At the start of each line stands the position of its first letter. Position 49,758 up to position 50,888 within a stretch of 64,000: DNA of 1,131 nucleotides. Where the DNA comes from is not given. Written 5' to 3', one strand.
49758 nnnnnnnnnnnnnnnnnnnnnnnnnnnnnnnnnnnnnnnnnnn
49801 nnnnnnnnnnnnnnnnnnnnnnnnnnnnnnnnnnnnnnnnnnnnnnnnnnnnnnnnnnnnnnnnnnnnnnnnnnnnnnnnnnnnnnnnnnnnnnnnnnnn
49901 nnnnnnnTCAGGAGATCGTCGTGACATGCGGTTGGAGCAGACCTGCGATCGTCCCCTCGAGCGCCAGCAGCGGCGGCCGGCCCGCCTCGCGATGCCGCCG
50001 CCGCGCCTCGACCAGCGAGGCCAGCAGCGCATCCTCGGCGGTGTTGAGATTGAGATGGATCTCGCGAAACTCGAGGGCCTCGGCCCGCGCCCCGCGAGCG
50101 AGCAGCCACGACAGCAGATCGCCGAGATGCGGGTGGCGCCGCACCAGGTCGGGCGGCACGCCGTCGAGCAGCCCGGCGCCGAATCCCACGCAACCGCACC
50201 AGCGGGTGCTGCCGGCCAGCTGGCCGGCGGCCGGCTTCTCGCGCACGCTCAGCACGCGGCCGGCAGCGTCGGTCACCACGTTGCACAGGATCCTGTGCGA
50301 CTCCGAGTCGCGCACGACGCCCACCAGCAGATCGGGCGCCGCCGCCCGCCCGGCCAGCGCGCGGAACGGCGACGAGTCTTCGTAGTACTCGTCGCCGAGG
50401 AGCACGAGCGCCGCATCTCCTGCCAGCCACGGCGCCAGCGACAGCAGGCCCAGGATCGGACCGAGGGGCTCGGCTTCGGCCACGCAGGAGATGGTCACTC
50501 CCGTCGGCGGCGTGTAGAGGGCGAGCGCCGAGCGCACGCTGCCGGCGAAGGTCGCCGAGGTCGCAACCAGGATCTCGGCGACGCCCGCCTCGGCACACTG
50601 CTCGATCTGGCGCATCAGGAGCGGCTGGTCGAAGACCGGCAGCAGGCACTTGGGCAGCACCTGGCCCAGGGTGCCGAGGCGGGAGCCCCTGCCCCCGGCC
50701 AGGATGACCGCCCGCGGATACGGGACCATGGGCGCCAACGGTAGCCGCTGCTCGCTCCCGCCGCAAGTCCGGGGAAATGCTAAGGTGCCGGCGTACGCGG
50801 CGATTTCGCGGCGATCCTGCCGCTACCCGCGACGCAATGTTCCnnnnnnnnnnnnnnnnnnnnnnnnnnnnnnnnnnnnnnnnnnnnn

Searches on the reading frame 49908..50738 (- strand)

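Call 13: search_protein_families(library=ncbifam, proteins=[window:49908-50738:-], max_evalue=0.01)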
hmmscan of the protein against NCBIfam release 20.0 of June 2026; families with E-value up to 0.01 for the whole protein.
window:49908-50738:- (276 aa): 27 families (the best 25 are shown)
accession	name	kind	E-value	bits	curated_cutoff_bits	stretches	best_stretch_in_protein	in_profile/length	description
NF052502.1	man1P_GTase_Rv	exception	2.7e-14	52.8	440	1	10-171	3-161/352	mannose-1-phosphate guanylyltransferase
TIGR03992.1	Arch_glmU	subfamily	1.6e-13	50.3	292.1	1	9-171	2-155/393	bifunctional sugar-1-phosphate nucleotidylyltransferase/acetyltransferase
NF045761.1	NAMPUrTaseMurU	equivalog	1.1e-11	45.1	250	1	9-120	2-111/226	N-acetylmuramate alpha-1-phosphate uridylyltransferase MurU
TIGR01208.1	rmlA_long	equivalog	2.6e-11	43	320.25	1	9-169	1-159/353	glucose-1-phosphate thymidylyltransferase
TIGR01207.1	rmlA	equivalog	2.1e-10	40.2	360.65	1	10-171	2-162/286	glucose-1-phosphate thymidylyltransferase RfbA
NF041313.1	UDPGP_AglF_Halo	equivalog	3.9e-10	39.6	400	1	9-171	2-161/234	UTP--glucose-1-phosphate uridylyltransferase AglF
NF041173.1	Sug_nt_acttase_Thmprot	equivalog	6.2e-08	32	600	1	9-129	2-118/405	bifunctional sugar-1-phosphate nucleotidylyltransferase/acetyltransferase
NF007516.0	PRK10122.1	equivalog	1.7e-07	30.7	534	1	9-63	5-59/297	UTP--glucose-1-phosphate uridylyltransferase GalF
TIGR01099.1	galU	equivalog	1.7e-06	27.8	326.8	1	9-61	3-55/261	UTP--glucose-1-phosphate uridylyltransferase GalU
NF009928.0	PRK13389.1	equivalog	9.5e-06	25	548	1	9-62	10-63/302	UTP--glucose-1-phosphate uridylyltransferase GalU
NF001183.0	PRK00155.1-3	subfamily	1.2e-05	24.8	166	1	10-76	4-69/237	D-ribitol-5-phosphate cytidylyltransferase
NF012024.0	PRK15480.1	equivalog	1.2e-05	24.6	588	1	9-69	5-65/292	glucose-1-phosphate thymidylyltransferase RfbA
TIGR01105.1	galF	equivalog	1.5e-05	24.4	659.2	1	9-63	5-59/297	GalU regulator GalF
NF041135.1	IPPtranDIPPsyn_Thcocales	equivalog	2e-05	23.8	580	1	9-70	2-59/419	bifunctional L-myo-inositol-1-phosphate cytidylyltransferase/CDP-L-myo-inositol myo-inositolphosphotransferase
NF049965.1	GlMnHpPGnyltfHddC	equivalog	3.5e-05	23.6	300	1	9-120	2-109/221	D-glycero-D-manno-heptose 1-phosphate guanosyltransferase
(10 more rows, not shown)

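Call 24: search_protein_families(library=pfam, proteins=[window:49908-50738:-], max_evalue=10)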
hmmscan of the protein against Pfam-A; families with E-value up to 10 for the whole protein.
window:49908-50738:- (276 aa): 3 families
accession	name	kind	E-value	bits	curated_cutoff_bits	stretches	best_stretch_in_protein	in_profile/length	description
PF12804.13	NTP_transf_3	-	3.7e-16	60.2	27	1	10-148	1-127/160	MobA-like NTP transferase domain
PF00483.29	NTP_transferase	-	8.1e-16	58.8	21.2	1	10-173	2-168/245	Nucleotidyl transferase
PF01128.25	IspD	-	0.19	11.9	27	1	10-63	3-54/221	2-C-methyl-D-erythritol 4-phosphate cytidylyltransferase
